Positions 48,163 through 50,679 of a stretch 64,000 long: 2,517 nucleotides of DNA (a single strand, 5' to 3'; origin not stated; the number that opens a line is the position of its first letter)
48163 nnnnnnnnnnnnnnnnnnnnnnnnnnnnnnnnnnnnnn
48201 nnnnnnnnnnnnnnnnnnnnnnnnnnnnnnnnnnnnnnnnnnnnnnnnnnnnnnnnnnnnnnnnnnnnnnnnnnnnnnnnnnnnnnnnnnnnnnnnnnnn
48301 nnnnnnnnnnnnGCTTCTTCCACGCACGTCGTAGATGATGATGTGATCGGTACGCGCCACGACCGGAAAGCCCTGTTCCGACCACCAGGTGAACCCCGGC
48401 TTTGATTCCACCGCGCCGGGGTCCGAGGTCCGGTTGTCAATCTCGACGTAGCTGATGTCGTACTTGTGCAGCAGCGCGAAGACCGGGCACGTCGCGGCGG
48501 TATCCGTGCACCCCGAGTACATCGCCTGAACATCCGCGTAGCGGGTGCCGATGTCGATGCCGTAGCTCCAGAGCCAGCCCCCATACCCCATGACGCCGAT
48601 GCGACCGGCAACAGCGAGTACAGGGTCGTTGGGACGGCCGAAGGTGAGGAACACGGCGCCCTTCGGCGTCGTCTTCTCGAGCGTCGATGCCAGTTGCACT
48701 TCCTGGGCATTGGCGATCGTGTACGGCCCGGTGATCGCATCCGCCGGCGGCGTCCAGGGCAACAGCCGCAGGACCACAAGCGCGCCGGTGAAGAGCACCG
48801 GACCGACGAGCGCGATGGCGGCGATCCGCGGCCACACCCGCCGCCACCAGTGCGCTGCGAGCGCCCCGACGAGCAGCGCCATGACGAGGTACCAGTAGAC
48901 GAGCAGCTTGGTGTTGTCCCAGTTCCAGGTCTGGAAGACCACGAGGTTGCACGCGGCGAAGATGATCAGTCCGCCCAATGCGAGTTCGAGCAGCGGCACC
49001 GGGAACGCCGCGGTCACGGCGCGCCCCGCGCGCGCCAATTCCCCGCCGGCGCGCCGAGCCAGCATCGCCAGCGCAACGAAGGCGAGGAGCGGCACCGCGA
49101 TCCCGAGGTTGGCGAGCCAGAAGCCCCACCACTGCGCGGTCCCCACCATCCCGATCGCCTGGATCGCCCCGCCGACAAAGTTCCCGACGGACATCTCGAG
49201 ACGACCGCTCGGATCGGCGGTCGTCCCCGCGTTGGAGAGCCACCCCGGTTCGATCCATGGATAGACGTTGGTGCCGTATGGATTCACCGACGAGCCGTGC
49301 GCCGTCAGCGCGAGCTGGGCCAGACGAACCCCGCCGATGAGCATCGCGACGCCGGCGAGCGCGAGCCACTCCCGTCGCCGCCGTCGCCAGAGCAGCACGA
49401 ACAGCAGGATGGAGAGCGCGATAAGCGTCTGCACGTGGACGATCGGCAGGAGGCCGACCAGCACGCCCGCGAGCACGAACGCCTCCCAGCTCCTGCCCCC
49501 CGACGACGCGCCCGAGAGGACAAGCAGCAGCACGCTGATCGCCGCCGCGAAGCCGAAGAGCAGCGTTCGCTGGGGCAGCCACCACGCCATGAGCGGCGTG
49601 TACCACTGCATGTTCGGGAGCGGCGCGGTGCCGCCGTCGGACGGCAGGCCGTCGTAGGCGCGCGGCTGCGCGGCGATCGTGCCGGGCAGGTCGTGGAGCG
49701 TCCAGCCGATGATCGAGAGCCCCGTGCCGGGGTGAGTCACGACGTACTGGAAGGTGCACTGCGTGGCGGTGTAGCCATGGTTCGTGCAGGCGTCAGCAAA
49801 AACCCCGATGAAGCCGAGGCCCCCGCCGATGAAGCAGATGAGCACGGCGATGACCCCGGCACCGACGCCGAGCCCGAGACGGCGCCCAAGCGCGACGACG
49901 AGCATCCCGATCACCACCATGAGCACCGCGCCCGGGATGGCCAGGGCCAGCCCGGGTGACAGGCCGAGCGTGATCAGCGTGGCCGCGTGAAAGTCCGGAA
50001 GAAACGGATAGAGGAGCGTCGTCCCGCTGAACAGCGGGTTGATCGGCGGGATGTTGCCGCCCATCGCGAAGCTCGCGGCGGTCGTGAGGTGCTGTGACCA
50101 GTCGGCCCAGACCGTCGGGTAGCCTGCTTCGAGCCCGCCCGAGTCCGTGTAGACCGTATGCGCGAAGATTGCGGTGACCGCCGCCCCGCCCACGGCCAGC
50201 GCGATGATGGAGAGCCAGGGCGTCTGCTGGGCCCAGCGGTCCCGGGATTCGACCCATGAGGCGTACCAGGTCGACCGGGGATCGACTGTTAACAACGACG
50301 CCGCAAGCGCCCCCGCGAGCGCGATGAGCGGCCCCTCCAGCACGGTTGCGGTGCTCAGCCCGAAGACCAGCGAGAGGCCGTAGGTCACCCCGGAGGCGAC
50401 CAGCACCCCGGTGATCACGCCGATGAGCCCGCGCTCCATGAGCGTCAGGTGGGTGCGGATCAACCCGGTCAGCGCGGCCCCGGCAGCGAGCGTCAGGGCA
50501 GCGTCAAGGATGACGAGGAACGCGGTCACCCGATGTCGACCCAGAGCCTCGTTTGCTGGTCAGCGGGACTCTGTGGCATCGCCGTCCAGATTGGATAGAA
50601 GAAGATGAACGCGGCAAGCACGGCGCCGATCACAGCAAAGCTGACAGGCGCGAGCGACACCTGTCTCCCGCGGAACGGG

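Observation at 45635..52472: Translationally coupled five-gene operon: PMT(GT39) -> GT-C -> GT2 Ppm synthase -> DUF2029/GT87-like -> amidohydrolase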

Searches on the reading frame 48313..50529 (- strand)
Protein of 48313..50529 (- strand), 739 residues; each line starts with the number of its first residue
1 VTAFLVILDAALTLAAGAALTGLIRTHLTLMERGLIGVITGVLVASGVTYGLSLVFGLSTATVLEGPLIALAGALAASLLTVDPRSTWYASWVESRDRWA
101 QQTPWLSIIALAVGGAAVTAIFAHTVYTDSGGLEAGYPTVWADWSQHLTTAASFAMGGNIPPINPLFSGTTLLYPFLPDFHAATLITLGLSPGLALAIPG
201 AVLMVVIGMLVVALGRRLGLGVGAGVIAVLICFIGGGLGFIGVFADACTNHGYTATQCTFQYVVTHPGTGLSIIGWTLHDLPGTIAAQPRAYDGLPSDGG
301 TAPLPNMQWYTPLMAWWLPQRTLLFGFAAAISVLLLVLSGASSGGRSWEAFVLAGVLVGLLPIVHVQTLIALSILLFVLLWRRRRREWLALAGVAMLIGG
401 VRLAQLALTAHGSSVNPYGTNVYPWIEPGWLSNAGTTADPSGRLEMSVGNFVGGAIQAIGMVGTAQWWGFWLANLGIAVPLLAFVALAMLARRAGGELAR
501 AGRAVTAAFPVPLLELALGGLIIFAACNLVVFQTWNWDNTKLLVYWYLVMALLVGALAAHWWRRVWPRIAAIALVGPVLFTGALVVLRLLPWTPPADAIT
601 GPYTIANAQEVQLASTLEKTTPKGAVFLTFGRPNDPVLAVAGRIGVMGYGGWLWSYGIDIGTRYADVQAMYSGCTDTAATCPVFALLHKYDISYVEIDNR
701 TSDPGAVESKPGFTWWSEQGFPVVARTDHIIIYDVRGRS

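Call 5: search_protein_families(library=pfam, proteins=[window:48313-50529:-], max_evalue=0.01)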
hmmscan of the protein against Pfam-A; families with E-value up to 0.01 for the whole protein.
window:48313-50529:- (739 aa): 0 families

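Call 6: search_protein_families(library=ncbifam, proteins=[window:48313-50529:-], max_evalue=0.01)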
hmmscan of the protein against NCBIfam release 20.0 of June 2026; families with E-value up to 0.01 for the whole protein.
window:48313-50529:- (739 aa): 0 families

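Call 7: search_solved_structures(query=window:48313-50529:-, max_evalue=10)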
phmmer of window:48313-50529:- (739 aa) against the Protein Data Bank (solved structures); distinct sequences matched with E-value up to 10: 0.

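Call 9: find_homologous_proteins(query=window:48313-50529:-, max_evalue=0.001)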
Query window:48313-50529:- (739 aa): 243 proteins with E <= 0.001 among 8000 candidates; the best 120 are listed.
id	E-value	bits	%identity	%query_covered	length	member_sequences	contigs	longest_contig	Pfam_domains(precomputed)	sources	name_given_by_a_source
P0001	0.0e+0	1519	91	100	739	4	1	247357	-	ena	-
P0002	0.0e+0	1508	91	100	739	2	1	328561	-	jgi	jgi:hypothetical protein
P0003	0.0e+0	1499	90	100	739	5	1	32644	-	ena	-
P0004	0.0e+0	1497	90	100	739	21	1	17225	-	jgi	-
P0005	0.0e+0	1478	89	100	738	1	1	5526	-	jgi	jgi:hypothetical protein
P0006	0.0e+0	1401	84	100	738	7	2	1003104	-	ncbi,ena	-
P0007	0.0e+0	1397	83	100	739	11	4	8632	-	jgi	jgi:hypothetical protein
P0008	0.0e+0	1395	84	97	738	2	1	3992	-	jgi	jgi:hypothetical protein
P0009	0.0e+0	1386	84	100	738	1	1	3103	-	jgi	jgi:hypothetical protein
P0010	0.0e+0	1361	81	100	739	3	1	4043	-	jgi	jgi:hypothetical protein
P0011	0.0e+0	1357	82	100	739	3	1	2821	-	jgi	jgi:hypothetical protein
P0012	0.0e+0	1356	82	100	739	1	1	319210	-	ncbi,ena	-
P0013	0.0e+0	1356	81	100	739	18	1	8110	-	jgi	jgi:hypothetical protein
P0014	0.0e+0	1353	81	100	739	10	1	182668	-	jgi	-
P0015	0.0e+0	1352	81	100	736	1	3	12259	-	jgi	jgi:hypothetical protein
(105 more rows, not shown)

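Call 16: find_related_loci(query=A1, collection=genome_contigs, flank=8000)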
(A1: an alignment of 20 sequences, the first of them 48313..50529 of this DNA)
Query A1 (739 aa) in genome_contigs; peptide patterns used: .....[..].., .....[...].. (x = any residue, [..] = any of these).
119 stretches matched a pattern; 99 encode a relative of the query (tblastn E <= 1e-3); the best 80 are kept; 80 distinct loci.
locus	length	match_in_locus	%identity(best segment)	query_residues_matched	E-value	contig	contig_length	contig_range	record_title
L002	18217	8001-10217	97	1-739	0e+0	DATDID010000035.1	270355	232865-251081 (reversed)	MAG TPA_asm: Candidatus Dormiibacterota bacterium isolate SMAG_U295 k141_99772, whole genome shotgun sequence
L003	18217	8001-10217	91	1-739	0e+0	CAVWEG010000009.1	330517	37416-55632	MAG: Candidatus Dormibacteraeota bacterium isolate MFD09671.bin.2.25 genome assembly, contig: contig_74658, whole genome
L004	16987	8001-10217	91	1-739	0e+0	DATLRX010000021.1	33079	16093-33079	MAG TPA_asm: Candidatus Acidiferrales bacterium isolate SMAG_U13915 k141_378210, whole genome shotgun sequence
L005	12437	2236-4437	83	1-735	0e+0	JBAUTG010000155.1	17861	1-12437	MAG: Candidatus Dormiibacterota bacterium isolate MFD05778_ilm_asm_bin2 k127_135807, whole genome shotgun sequence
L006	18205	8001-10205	79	1-738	0e+0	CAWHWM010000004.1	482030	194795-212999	MAG: Candidatus Dormibacteraeota bacterium isolate MFD04434.bin.2.142 genome assembly, contig: contig_1700, whole genome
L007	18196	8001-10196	79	1-735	0e+0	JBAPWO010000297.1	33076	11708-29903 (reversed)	MAG: Candidatus Dormiibacterota bacterium isolate MFD00682_ilm_asm_bin16 k127_115127, whole genome shotgun sequence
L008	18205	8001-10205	79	1-738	0e+0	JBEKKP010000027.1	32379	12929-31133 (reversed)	MAG: Candidatus Dormibacteria bacterium isolate SPRUCE 34 SPRUCE_34_27, whole genome shotgun sequence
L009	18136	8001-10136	78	24-739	0e+0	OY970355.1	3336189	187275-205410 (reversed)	MAG: Candidatus Dormibacteraeota bacterium isolate MFD10064.bin.c.1 genome assembly, chromosome: 1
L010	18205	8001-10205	78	1-738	0e+0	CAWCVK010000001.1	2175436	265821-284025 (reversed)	MAG: Candidatus Dormibacteraeota bacterium isolate MFD00964.bin.2.146 genome assembly, contig: contig_13351, whole genom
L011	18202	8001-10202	81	1-737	0e+0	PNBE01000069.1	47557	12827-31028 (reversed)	MAG: Candidatus Dormiibacterota bacterium isolate palsa_851 73.20111000_P3M.52_contig_8049, whole genome shotgun sequenc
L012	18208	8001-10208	79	1-739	0e+0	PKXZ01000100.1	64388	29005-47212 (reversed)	MAG: Candidatus Dormiibacterota bacterium isolate palsa_859 73.20120500_P23.17_contig_131, whole genome shotgun sequence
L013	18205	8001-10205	79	1-738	0e+0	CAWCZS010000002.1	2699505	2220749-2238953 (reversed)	MAG: Candidatus Dormibacteraeota bacterium isolate MFD01716.bin.2.17 genome assembly, contig: contig_18889, whole genome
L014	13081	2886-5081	79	1-735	0e+0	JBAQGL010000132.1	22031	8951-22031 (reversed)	MAG: Candidatus Dormiibacterota bacterium isolate MFD09291_ilm_asm_bin17 k127_147947, whole genome shotgun sequence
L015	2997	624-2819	80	1-735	0e+0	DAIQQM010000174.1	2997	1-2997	MAG TPA_asm: Candidatus Dormiibacterota bacterium isolate CTOTU28682 NODE_35573_length_2997_cov_5.711081, whole genome s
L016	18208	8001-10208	79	1-739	0e+0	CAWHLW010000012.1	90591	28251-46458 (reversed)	MAG: Candidatus Dormibacteraeota bacterium isolate MFD00731.bin.2.132 genome assembly, contig: contig_70414, whole genom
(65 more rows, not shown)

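Call 26: predict_structure(alignment_id=A1)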
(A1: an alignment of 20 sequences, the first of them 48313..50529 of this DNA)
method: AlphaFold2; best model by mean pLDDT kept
length: 739 residues; sequences in the alignment: 20
mean_pLDDT: 71.5   pTM: 0.74
mean pLDDT of the five models: 71.5, 69.8, 66.2, 65.8, 64.5
residues with pLDDT >= 90: 131; 70-90: 301; 50-70: 169; < 50: 138
segments of 3 or more residues with pLDDT < 50: 127-174, 289-309, 410-431, 532-539, 591-606, 649-660
pLDDT, mean of each block of 10 residues (from residue 1): 88 95 91 95 92 79 93 91 87 88 80 80 53 41 46 42 38 60 78 70 88 92 87 62 65 70 68 73 59 37 45 55 83 95 87 95 81 91 90 92 65 33 42 51 60 68 66 67 86 85 87 90 75 45 79 87 65 72 64 39 48 74 71 55 56 42 72 71 80 83 62 84 86 78
secondary structure, 60 per line:
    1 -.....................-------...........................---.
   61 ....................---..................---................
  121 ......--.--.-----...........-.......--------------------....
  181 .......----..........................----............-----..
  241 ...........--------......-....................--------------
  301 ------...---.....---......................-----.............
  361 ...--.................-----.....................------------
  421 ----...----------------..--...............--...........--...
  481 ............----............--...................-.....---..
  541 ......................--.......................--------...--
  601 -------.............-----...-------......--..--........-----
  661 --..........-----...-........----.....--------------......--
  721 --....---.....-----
elements in order (helices of 4 or more, strands of 3 or more residues): H2-22 H30-56 H60-80 H84-101 H105-126 H138-148 H150-156 H177-187 H192-217 H222-233 H239-251 H260-265 H267-286 H313-317 H321-342 H348-363 H366-382 H388-408 E425-427 H448-462 H465-475 H478-492 H497-508 H511-529 H539-562 H565-587 H608-620 E626-628 H636-641 H648-655 H663-672 H682-689 E694-698 H713-718 E723-726 E730-734

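Call 41: search_protein_representatives(alignment_id=A1)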
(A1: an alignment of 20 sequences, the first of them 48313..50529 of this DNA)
Query: 20 sequences, 732 profile positions. Proteins with E-value up to 0.001 (for the whole library): 3188; up to 1e-10: 2013; up to 1e-30: 755. The best 150 are listed.
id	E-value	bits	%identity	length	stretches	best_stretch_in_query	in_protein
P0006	0.0e+00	1238.4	-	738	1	1-731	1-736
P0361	9.4e-259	877.0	-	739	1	1-731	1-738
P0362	3.3e-250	848.8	-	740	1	6-731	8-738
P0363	6.6e-250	847.8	-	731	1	1-731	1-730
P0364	2.9e-244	829.1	-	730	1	1-731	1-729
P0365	4.4e-234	795.5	-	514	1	218-731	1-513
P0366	4.0e-232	789.0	-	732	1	1-731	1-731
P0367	9.1e-229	777.9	-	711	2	279-731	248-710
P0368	1.3e-224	764.2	-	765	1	1-731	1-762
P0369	6.2e-216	735.5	-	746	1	6-731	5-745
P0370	5.7e-214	729.0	-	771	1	2-731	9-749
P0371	2.4e-210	717.0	-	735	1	2-731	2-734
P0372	2.9e-206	703.5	-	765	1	1-731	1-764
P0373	1.9e-205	700.8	-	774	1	1-731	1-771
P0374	1.9e-200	684.3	-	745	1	6-731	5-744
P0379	1.7e-146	505.9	-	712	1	2-691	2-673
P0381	8.3e-137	473.9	-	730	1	17-731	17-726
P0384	2.4e-123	429.4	-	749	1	1-729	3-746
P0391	6.1e-92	325.5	-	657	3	510-691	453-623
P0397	3.9e-77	276.6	-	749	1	7-703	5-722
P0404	5.3e-73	262.9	-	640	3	8-247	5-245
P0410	2.6e-69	250.8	-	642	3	4-248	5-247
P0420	1.8e-64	234.8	-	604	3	504-728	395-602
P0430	2.3e-62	227.8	-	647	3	460-718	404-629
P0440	2.8e-60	220.9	-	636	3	18-246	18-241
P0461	5.4e-55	203.4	-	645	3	4-246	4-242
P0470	3.6e-54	200.7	-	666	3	511-710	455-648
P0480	2.1e-53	198.1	-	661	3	17-244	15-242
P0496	5.7e-52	193.4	-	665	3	7-250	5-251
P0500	1.0e-51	192.5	-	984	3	509-727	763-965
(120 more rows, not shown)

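Call 42: search_protein_families(library=pfam, proteins=[P0379, P0381, P0384, P0391, P0397, P0404, P0420, P0440, P0470, P0500], max_evalue=0.01)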
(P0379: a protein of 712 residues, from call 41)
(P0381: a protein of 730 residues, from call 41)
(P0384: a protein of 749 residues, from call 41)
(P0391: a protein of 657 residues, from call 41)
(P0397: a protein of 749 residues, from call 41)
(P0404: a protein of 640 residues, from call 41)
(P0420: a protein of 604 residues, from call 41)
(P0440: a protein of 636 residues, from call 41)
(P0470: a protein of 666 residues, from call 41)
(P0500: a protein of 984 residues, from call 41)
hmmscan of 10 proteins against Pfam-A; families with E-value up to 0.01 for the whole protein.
P0379 (712 aa): 0 families

P0381 (730 aa): 0 families

P0384 (749 aa): 0 families

P0391 (657 aa): 0 families

P0397 (749 aa): 0 families

P0404 (640 aa): 2 families
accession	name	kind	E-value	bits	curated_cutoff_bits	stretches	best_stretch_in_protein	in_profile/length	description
PF10060.15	DUF2298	-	9.6e-06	25.2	27.8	1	61-240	18-188/488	Uncharacterized membrane protein (DUF2298)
PF20604.3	DUF6798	-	0.006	16.7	26.9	0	526-567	7-47/61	Domain of unknown function (DUF6798)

P0420 (604 aa): 0 families

P0440 (636 aa): 0 families

P0470 (666 aa): 2 families
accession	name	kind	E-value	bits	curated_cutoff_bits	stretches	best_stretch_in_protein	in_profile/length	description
PF20604.3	DUF6798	-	2.2e-05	24.5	26.9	1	557-592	5-39/61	Domain of unknown function (DUF6798)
PF10034.15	Dpy19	-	0.0001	21.1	27.2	1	446-591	439-546/653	Q-cell neuroblast polarisation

P0500 (984 aa): 1 family
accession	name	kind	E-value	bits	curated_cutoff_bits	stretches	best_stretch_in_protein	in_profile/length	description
PF01757.29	Acyl_transf_3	-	7.5e-25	88.1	31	1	14-363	2-325/326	Acyltransferase domain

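Call 44: find_encoding_contigs(protein=P0440, flank=8000, max_places=3)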
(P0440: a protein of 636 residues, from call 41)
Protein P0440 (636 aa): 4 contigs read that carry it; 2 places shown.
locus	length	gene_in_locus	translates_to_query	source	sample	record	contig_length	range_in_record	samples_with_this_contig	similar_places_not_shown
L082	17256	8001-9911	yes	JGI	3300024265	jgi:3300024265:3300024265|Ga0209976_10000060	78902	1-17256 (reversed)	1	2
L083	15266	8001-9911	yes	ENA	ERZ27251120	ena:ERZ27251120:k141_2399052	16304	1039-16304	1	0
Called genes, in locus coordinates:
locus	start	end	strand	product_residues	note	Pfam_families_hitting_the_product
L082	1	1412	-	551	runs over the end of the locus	PF03023:MurJ, PF13440:Polysacc_synt_3, PF01554:MatE (weak)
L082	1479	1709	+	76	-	PF01649:Ribosomal_S20p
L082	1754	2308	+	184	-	PF05137:PilN (weak)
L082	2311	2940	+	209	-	PF04350:PilO, PF10741:T2SSM_b (weak)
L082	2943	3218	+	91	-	-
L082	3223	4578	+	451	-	PF00041:fn3 (weak), PF16656:Pur_ac_phosph_N, PF19077:Big_13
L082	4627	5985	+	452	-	-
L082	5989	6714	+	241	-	-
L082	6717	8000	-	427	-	PF02366:PMT, PF13231:PMT_2, PF16192:PMT_4TMC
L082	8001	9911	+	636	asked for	-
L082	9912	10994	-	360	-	PF03816:LytR_cpsA_psr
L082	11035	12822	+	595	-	PF00580:UvrD-helicase, PF13245:AAA_19, PF13604:AAA_30 (faint), PF01443:Viral_helicase1 (faint), PF13361:UvrD_C, PF13538:UvrD_C_2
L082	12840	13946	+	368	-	PF02388:FemAB, PF13480:Acetyltransf_6, PF02388:FemAB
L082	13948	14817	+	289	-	PF02388:FemAB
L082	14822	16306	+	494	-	-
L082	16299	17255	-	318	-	?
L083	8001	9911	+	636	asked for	-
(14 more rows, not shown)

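Call 45: find_encoding_contigs(protein=P0404, flank=6000, max_places=2)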
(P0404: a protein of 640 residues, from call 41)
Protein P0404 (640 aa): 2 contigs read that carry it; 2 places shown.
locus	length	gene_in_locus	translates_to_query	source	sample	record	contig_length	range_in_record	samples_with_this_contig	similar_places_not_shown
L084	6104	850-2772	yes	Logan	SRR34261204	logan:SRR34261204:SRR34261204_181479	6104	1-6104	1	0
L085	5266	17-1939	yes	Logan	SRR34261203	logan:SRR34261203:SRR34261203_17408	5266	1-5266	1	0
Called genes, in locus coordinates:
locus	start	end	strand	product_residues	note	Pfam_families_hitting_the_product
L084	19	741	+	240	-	-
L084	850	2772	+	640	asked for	-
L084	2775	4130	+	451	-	PF02366:PMT, PF13231:PMT_2, PF16192:PMT_4TMC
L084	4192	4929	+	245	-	PF04203:Sortase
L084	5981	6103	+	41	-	?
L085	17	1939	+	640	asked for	-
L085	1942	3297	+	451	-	PF02366:PMT, PF13231:PMT_2, PF16192:PMT_4TMC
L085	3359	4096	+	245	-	PF04203:Sortase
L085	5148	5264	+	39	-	?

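Call 46: find_encoding_contigs(protein=P0430, flank=6000, max_places=2)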
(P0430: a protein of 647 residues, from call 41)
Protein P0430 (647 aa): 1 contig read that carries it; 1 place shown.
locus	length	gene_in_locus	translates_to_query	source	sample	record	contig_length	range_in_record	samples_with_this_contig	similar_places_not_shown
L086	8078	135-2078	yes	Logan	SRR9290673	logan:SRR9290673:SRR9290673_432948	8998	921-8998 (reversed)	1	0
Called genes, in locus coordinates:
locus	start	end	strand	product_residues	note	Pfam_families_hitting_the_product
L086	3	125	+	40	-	?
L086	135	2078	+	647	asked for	-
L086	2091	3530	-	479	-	PF00078:RVT_1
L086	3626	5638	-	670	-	PF00533:BRCT, PF12738:PTCB-BRCT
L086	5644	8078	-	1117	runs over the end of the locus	?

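Call 47: find_encoding_contigs(protein=P0461, flank=6000, max_places=2)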
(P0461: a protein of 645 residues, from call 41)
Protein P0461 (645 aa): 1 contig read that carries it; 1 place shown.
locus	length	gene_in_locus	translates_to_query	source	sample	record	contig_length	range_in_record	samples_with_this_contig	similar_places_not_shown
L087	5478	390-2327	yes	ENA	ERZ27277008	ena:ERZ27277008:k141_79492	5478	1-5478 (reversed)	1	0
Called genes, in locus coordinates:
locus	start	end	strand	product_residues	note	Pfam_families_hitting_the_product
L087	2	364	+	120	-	?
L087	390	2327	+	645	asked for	-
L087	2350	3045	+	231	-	PF00535:Glycos_transf_2, PF13641:Glyco_tranf_2_3 (weak)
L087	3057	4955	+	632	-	-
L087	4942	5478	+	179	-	?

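Call 49: find_encoding_contigs(protein=P0420, flank=6000, max_places=2)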
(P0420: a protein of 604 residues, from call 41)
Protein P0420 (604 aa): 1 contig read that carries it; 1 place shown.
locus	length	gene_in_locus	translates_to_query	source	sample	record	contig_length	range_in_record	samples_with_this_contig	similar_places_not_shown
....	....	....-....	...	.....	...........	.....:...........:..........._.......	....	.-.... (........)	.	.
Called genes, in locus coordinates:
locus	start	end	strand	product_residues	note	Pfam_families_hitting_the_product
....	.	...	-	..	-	?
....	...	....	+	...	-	-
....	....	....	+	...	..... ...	-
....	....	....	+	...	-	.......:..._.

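Call 50: find_encoding_contigs(protein=P0470, flank=6000, max_places=2)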
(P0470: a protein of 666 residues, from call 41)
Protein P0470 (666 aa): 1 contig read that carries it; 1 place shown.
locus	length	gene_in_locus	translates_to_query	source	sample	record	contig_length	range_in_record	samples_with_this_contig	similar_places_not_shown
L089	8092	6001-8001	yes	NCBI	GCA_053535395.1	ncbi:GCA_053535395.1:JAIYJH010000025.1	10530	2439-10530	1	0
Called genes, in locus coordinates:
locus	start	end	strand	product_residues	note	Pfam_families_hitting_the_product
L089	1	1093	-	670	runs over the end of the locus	PF10131:PTPS_related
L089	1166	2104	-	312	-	PF03706:LPG_synthase_TM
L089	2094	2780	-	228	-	PF02811:PHP, PF13263:PHP_C (weak)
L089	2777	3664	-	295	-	PF01040:UbiA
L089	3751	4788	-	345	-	PF01073:3Beta_HSD, PF01370:Epimerase, PF02719:Polysacc_synt_2, PF04321:RmlD_sub_bind, PF13460:NAD_binding_10, PF16363:GDP_Man_Dehyd, PF07993:NAD_binding_4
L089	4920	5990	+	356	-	-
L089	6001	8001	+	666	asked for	-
